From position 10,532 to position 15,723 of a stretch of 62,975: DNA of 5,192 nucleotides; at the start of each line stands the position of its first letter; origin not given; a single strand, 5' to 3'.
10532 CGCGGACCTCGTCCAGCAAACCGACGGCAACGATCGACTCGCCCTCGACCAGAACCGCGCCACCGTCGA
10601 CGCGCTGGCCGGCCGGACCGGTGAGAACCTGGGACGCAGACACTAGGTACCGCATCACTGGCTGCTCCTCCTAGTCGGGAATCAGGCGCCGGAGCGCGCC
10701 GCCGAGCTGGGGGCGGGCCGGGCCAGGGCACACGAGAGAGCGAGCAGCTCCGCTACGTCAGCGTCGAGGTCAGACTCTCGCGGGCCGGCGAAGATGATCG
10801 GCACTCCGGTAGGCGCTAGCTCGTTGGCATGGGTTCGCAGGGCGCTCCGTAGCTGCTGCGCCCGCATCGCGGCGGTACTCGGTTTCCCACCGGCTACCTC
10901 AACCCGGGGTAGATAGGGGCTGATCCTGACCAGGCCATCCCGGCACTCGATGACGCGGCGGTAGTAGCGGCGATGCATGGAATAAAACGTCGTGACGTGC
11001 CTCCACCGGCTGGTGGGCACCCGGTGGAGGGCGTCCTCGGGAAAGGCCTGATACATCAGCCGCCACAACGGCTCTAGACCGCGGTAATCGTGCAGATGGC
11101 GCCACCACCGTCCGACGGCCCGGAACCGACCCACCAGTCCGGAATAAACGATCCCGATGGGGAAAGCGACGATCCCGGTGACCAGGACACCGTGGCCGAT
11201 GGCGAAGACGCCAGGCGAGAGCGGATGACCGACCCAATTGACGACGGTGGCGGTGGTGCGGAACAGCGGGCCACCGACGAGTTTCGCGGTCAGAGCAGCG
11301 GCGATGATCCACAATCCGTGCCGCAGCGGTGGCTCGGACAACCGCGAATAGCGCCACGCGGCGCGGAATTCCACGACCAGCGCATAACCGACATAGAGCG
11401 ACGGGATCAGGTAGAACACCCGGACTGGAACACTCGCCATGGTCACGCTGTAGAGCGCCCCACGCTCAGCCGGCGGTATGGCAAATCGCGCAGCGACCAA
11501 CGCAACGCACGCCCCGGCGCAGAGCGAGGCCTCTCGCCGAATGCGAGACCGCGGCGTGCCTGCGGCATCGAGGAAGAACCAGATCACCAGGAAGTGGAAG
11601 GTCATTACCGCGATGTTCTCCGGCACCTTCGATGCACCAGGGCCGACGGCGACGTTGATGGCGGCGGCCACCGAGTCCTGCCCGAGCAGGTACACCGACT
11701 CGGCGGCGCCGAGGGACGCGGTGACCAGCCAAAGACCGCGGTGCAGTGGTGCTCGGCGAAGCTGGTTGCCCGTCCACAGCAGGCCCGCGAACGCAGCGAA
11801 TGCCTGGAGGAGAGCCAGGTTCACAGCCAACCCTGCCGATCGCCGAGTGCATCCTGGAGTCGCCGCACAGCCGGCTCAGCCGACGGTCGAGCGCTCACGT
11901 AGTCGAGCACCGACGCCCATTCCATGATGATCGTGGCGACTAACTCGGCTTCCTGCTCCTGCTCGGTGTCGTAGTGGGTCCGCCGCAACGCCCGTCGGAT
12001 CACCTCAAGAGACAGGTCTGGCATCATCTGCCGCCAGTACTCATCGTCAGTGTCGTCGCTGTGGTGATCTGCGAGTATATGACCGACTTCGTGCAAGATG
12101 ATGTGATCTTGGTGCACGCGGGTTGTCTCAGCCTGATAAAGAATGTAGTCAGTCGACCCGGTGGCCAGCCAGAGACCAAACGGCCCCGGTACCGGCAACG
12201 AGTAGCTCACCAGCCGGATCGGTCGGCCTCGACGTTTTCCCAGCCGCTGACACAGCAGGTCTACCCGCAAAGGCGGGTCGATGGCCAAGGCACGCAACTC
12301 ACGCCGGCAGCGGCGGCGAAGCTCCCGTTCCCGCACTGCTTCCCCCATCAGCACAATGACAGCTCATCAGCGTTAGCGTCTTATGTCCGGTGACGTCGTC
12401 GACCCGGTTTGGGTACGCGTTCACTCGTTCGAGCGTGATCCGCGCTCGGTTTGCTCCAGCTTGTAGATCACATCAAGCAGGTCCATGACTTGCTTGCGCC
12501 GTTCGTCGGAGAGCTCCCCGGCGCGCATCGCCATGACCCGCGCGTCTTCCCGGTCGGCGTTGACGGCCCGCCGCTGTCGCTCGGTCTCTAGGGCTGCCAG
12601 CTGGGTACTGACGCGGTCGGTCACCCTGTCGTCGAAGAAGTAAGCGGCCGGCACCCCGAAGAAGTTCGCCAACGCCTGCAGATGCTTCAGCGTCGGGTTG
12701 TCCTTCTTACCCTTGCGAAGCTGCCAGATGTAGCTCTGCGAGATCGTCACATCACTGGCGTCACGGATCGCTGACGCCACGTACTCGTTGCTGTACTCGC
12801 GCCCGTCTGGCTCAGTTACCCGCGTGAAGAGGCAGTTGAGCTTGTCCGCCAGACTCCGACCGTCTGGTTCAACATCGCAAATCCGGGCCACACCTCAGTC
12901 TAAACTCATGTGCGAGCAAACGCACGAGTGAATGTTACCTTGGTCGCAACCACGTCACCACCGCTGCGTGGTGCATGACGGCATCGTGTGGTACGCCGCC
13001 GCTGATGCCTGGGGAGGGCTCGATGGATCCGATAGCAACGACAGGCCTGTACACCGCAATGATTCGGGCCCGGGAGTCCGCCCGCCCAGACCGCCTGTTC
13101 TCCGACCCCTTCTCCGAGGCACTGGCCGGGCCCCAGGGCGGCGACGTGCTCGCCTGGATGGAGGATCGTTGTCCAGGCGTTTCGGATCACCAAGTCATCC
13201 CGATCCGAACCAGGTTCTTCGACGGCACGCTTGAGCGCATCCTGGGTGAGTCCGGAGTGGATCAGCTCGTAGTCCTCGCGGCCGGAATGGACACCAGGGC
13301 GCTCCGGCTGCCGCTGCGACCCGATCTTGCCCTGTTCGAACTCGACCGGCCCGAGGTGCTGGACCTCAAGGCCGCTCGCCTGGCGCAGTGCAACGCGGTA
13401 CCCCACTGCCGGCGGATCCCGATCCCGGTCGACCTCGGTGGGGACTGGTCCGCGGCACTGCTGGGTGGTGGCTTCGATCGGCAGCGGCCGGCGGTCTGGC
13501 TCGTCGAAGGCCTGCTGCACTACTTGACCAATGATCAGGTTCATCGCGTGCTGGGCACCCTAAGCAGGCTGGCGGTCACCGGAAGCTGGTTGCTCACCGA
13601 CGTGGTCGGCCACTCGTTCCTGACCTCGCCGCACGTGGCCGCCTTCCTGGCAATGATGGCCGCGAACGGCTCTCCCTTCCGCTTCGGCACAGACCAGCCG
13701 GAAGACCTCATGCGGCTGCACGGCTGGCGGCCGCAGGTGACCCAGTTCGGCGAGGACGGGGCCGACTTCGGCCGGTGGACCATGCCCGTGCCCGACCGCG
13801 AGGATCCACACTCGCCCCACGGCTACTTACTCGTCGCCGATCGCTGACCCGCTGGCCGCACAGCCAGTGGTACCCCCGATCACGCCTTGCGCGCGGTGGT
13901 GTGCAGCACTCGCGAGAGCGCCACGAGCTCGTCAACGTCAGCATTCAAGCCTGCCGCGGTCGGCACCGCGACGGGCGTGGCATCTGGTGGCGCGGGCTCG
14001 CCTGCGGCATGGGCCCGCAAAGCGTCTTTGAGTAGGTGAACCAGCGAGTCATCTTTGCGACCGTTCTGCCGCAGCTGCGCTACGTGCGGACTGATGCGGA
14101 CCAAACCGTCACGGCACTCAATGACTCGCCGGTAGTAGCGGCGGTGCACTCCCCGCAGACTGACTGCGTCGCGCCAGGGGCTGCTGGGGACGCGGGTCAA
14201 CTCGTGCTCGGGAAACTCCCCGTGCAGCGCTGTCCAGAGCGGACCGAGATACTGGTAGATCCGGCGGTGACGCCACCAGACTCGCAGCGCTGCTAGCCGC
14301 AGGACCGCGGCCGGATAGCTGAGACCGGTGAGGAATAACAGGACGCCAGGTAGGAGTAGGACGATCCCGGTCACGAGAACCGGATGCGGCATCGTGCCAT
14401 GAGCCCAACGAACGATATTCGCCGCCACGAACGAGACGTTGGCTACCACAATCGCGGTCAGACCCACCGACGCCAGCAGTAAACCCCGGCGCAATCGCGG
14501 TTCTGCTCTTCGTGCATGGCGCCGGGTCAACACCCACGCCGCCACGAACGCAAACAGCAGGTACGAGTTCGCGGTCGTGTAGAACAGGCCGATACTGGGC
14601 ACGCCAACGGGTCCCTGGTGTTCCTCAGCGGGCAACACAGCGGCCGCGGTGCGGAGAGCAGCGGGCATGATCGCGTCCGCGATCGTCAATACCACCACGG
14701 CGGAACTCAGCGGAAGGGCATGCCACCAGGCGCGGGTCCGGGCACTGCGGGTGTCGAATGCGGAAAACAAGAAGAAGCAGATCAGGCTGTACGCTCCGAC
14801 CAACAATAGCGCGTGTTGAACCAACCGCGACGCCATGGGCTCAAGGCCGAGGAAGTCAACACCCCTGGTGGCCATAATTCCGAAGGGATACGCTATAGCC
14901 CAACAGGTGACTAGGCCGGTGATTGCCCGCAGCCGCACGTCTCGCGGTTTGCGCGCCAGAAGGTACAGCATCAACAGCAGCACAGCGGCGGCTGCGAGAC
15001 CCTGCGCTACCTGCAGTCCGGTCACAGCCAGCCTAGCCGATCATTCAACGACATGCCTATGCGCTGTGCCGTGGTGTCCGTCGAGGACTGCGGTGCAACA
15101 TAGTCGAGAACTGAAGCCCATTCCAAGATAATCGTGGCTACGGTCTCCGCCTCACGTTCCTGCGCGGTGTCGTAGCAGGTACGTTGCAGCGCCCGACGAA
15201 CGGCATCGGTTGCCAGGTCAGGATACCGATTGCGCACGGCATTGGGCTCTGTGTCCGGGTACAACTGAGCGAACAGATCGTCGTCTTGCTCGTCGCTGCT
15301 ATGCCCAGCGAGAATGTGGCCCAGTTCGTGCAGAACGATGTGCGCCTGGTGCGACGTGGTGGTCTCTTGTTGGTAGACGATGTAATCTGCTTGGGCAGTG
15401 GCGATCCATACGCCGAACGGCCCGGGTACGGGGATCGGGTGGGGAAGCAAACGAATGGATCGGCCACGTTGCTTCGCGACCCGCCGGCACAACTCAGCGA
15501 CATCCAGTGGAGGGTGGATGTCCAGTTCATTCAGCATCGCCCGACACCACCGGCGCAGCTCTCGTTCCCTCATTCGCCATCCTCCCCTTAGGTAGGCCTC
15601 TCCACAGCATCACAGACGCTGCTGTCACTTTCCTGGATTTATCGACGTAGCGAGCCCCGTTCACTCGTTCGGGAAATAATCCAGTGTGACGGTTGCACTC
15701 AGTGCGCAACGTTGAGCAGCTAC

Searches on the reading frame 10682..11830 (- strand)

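Call 10: search_protein_families(library=pfam, proteins=[window:10682-11830:-])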
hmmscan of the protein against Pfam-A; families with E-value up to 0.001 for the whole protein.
window:10682-11830:- (382 aa): 1 family
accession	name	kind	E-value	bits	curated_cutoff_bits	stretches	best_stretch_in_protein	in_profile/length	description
PF20182.3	DUF6545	-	1.3e-25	90.9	24.4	1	241-369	1-134/136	Family of unknown function (DUF6545)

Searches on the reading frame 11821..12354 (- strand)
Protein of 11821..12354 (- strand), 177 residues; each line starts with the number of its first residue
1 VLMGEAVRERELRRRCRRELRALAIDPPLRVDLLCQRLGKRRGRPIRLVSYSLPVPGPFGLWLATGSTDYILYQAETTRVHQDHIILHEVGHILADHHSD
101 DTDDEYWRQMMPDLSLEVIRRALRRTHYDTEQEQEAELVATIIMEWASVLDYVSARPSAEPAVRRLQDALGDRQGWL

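Call 34: search_protein_families(library=pfam, proteins=[window:11821-12354:-], max_evalue=0.01)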
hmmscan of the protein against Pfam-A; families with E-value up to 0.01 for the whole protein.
window:11821-12354:- (177 aa): 1 family
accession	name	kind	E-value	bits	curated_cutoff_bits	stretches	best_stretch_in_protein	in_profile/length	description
PF02845.22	CUE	-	0.0017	18.4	21.1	1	109-132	10-33/42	CUE domain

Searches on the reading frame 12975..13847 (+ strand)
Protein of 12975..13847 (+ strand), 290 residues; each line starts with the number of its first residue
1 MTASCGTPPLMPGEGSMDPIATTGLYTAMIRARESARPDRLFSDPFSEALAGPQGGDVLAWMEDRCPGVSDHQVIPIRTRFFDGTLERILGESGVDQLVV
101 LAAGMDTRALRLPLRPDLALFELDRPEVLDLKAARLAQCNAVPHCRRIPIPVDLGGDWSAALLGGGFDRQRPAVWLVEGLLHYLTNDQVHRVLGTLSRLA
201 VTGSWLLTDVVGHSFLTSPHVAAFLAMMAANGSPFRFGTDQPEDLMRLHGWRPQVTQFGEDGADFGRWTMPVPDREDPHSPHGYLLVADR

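Call 34: search_protein_families(library=pfam, proteins=[window:12975-13847:+], max_evalue=0.01)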
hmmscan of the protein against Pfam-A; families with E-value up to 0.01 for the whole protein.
window:12975-13847:+ (290 aa): 1 family
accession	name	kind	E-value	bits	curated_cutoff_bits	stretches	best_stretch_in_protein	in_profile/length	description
PF04072.20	LCM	-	2.8e-45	155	22.3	1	26-195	3-185/187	Leucine carboxyl methyltransferase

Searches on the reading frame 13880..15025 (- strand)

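Call 34: search_protein_families(library=pfam, proteins=[window:13880-15025:-], max_evalue=0.01)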
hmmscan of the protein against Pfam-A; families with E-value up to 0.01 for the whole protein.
window:13880-15025:- (381 aa): 2 families
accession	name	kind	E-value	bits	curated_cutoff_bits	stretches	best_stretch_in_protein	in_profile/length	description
PF20182.3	DUF6545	-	3.3e-22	79.8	24.4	1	250-375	2-135/136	Family of unknown function (DUF6545)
PF16927.11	HisKA_7TM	-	1.2e-05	25.7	28.6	1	11-223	5-208/224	N-terminal 7TM region of histidine kinase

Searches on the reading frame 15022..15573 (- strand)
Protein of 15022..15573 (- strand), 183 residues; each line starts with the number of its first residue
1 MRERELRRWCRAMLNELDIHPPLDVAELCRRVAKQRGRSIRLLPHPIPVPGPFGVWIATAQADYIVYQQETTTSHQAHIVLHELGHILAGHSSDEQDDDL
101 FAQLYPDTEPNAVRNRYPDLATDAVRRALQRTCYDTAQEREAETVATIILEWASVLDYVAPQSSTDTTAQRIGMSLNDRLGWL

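Call 34: search_protein_families(library=pfam, proteins=[window:15022-15573:-], max_evalue=0.01)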
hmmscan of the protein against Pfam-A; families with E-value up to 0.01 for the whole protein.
window:15022-15573:- (183 aa): 1 family
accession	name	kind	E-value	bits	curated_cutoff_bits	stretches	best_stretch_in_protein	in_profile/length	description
PF06114.19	Peptidase_M78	-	0.0028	17.9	22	1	62-102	28-68/123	IrrE N-terminal-like domain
